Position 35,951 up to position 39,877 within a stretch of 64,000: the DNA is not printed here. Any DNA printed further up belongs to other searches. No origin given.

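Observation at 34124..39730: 1868-aa eukaryote-style single-chain carboxylase as the last gene of a bacterial lipid operon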

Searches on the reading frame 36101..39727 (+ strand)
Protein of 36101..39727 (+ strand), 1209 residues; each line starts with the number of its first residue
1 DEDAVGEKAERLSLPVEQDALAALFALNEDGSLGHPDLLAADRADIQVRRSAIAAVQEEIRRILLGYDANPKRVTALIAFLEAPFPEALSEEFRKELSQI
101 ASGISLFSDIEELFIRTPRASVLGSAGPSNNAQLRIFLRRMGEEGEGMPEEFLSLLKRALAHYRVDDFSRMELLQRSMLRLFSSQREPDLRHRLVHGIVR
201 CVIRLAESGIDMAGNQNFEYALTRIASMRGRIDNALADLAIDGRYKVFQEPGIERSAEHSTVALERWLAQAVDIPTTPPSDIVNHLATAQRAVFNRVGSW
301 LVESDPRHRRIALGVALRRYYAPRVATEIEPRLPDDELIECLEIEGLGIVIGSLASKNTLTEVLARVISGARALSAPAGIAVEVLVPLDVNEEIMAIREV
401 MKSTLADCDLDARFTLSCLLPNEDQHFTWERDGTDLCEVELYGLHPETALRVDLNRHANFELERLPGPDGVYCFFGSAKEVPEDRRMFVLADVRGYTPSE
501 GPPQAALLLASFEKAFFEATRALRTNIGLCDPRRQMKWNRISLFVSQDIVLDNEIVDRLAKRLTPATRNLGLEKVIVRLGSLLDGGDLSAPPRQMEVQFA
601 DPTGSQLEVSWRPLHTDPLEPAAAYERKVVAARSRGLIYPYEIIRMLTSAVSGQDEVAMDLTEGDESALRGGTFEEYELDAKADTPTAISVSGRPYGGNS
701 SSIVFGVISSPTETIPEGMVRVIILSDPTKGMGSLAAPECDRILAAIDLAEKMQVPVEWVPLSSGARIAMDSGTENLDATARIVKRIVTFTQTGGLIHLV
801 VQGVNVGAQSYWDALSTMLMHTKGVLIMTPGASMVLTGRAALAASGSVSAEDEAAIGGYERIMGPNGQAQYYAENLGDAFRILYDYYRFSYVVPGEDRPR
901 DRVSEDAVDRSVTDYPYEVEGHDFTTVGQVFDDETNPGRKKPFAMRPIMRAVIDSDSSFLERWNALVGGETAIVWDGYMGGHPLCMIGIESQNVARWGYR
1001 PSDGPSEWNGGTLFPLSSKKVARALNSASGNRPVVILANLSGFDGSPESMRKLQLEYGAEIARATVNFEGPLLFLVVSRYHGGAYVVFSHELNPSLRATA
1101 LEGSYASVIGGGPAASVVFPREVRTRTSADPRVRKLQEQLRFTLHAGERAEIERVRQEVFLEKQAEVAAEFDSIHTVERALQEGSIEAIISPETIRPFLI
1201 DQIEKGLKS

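Call 10: search_solved_structures(query=window:36101-39727:+, max_evalue=1, show_alignments=2)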
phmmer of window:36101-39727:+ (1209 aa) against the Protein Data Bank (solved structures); distinct sequences matched with E-value up to 1: 39.
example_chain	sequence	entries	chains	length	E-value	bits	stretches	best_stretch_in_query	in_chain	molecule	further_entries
5i6g_A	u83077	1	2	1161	1.3e-17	66.2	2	952-1176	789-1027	Acetyl-CoA carboxylase-like protein,Acetyl-CoA carboxylase-like protein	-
5i6f_A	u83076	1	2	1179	1.4e-17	66.1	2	952-1176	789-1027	Acetyl-CoA carboxylase-like protein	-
5i6h_A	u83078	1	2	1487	3.5e-17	64.9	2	952-1176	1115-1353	Acetyl-CoA carboxylase-like protein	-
5i6i_A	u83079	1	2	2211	1.4e-16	62.8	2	952-1176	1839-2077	Acetyl-CoA carboxylase-like protein,Acetyl-CoA carboxylase-like protein,Acetyl-CoA carboxy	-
3ff6_A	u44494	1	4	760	8.1e-16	60.3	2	969-1203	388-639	Acetyl-CoA carboxylase 2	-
3tdc_A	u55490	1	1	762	8.1e-16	60.3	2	969-1203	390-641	Acetyl-CoA carboxylase 2 variant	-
2x24_A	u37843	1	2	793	6e-15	57.4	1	970-1203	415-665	ACETYL-COA CARBOXYLASE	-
3tv5_A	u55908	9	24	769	1.5e-13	52.8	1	958-1175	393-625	Acetyl-CoA carboxylase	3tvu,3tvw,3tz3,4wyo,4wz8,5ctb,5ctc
8xkz_C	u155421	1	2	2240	6.1e-13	50.8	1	969-1200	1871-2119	Acetyl-CoA carboxylase 1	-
6g2i_D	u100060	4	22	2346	7.1e-13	50.6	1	969-1200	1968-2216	Acetyl-CoA carboxylase 1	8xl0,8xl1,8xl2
6g2d_B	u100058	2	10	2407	7.8e-13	50.4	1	969-1200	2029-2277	Acetyl-CoA carboxylase 1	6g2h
4asi_A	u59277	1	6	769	9.3e-13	50.2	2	969-1200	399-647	ACETYL-COA CARBOXYLASE 1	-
9cv6_A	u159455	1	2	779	1.2e-12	49.8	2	970-1097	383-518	Acetyl-CoA carboxylase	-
1uyr_A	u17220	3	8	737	2.7e-12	48.6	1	959-1175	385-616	ACETYL-COA CARBOXYLASE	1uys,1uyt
1w2x_A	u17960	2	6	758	2.7e-12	48.6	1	959-1175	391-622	ACETYL-COA CARBOXYLASE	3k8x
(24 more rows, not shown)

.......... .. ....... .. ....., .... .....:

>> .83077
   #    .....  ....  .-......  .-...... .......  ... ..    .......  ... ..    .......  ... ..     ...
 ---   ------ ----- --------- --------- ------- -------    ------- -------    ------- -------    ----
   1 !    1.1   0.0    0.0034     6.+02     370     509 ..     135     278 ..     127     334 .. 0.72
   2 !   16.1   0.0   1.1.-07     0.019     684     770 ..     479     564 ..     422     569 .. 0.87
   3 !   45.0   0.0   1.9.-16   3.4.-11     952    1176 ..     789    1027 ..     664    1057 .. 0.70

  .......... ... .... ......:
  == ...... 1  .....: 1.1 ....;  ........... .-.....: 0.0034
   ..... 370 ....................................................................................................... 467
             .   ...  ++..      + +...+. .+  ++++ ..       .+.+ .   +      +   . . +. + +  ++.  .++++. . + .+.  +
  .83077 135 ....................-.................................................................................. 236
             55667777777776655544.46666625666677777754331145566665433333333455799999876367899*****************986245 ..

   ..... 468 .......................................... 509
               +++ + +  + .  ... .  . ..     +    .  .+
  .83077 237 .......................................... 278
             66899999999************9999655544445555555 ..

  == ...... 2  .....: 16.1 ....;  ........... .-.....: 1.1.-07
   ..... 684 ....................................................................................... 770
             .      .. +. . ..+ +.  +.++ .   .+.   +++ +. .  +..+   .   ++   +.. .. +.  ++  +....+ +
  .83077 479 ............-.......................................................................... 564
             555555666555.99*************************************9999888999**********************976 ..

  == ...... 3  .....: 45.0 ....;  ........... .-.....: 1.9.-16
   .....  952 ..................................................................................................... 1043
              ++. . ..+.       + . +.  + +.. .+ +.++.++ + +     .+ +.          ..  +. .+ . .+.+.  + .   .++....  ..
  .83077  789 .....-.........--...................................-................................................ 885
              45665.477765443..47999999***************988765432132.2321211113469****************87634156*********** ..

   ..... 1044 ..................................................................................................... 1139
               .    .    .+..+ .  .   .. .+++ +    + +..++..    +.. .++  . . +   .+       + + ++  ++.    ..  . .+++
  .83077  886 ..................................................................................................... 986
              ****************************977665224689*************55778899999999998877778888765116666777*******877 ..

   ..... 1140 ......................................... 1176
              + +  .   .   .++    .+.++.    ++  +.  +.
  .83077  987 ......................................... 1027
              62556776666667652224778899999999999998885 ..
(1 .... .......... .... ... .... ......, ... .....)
